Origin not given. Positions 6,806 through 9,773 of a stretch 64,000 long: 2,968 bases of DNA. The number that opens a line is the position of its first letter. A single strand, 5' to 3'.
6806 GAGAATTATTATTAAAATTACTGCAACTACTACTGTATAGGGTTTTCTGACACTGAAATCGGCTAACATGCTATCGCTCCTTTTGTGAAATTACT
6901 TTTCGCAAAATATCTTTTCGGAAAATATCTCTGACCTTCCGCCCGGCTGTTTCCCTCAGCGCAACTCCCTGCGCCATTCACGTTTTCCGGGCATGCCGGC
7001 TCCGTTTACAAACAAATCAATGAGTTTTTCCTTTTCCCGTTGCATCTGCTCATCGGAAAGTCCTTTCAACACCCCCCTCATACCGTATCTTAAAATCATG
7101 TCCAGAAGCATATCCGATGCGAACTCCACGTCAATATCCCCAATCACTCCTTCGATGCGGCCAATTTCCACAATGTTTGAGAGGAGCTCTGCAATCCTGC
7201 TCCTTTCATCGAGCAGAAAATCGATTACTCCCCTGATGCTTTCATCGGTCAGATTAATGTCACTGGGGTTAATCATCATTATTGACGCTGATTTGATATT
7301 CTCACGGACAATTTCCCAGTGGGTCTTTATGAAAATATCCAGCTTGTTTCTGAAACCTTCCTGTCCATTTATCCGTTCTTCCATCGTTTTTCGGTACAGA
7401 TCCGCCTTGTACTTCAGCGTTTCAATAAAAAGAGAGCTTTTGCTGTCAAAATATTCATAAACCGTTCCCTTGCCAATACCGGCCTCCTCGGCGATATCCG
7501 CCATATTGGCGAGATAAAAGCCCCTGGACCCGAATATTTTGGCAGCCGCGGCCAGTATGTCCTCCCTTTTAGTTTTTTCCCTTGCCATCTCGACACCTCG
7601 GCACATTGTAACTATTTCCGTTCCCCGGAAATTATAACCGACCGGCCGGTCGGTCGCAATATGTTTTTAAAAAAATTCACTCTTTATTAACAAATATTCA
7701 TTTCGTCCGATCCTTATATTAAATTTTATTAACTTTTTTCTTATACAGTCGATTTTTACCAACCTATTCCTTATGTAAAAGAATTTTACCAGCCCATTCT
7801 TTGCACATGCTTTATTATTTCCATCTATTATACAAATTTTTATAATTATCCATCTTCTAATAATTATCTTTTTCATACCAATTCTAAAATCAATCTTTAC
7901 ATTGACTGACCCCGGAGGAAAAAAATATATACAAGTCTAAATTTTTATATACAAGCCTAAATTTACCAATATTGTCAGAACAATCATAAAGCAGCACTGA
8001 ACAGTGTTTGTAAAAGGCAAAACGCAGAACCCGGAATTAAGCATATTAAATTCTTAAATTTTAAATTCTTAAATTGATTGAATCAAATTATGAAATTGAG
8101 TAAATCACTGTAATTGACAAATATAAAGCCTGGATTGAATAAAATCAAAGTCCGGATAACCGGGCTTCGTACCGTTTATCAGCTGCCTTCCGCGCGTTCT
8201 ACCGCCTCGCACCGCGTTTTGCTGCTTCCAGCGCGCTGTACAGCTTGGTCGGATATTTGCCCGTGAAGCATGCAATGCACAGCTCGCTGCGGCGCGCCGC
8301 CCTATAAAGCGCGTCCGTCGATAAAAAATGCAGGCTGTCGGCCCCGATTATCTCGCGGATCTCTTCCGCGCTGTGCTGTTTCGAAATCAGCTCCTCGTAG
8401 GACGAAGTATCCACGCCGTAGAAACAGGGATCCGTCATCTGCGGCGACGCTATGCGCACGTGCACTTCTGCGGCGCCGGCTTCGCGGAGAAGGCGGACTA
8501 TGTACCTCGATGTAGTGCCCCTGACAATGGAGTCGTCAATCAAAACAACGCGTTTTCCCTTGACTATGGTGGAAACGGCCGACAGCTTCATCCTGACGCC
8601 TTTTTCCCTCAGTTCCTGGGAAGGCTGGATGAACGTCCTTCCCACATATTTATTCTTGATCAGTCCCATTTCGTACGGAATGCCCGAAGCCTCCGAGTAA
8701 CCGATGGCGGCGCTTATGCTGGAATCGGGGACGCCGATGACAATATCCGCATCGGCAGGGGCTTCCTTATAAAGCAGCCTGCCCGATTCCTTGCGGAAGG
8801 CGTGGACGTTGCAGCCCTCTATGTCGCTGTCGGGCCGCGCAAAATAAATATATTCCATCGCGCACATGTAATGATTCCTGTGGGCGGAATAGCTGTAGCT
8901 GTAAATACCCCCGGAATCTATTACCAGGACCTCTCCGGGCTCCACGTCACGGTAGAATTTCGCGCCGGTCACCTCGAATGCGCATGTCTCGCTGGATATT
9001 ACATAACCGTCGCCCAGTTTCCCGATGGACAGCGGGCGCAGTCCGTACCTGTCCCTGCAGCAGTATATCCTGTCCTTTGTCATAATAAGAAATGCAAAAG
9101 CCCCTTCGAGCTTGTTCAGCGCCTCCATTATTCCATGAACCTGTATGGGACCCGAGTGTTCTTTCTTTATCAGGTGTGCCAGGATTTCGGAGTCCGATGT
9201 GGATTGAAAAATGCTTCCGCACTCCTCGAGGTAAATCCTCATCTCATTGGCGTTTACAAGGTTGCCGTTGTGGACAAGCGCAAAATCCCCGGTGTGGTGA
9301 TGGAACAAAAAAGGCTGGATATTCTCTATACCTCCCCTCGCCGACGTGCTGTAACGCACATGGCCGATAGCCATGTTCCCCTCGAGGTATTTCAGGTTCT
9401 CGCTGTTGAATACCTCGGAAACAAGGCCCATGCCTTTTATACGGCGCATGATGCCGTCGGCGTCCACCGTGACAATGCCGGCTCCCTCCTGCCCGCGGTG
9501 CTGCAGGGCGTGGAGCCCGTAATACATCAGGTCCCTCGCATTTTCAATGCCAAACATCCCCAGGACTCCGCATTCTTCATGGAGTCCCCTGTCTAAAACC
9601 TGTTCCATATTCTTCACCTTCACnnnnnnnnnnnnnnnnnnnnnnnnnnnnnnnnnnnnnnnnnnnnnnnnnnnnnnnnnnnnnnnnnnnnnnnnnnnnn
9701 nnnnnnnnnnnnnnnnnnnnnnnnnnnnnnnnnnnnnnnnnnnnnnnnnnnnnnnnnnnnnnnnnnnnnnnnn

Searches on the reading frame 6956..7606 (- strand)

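Call 38: search_protein_families(library=pfam, proteins=[window:6956-7606:-], max_evalue=0.001)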
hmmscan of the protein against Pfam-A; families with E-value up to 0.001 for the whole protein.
window:6956-7606:- (216 aa): 1 family
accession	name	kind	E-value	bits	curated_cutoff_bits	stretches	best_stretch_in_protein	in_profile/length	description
PF00440.29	TetR_N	-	1.1e-15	57.5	24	1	17-62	1-46/47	Bacterial regulatory proteins, tetR family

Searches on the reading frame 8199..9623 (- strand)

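Call 38: search_protein_families(library=pfam, proteins=[window:8199-9623:-], max_evalue=0.001)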
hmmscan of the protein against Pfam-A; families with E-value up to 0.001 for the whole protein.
window:8199-9623:- (474 aa): 5 families
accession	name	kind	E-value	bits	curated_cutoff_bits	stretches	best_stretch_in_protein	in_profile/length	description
PF13537.11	GATase_7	-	3.4e-21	76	25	1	100-216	11-121/123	Glutamine amidotransferase domain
PF13522.11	GATase_6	-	1.4e-20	74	27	1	79-212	7-130/130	Glutamine amidotransferase domain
PF00156.33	Pribosyltran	-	3.2e-08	33.5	26.3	1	287-389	25-120/158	Phosphoribosyl transferase domain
PF00310.26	GATase_2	-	1.2e-05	24.7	19.9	0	78-159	199-275/420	Glutamine amidotransferases class-II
PF13230.11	GATase_4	-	0.00022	20.7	23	1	80-129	69-118/272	Glutamine amidotransferases class-II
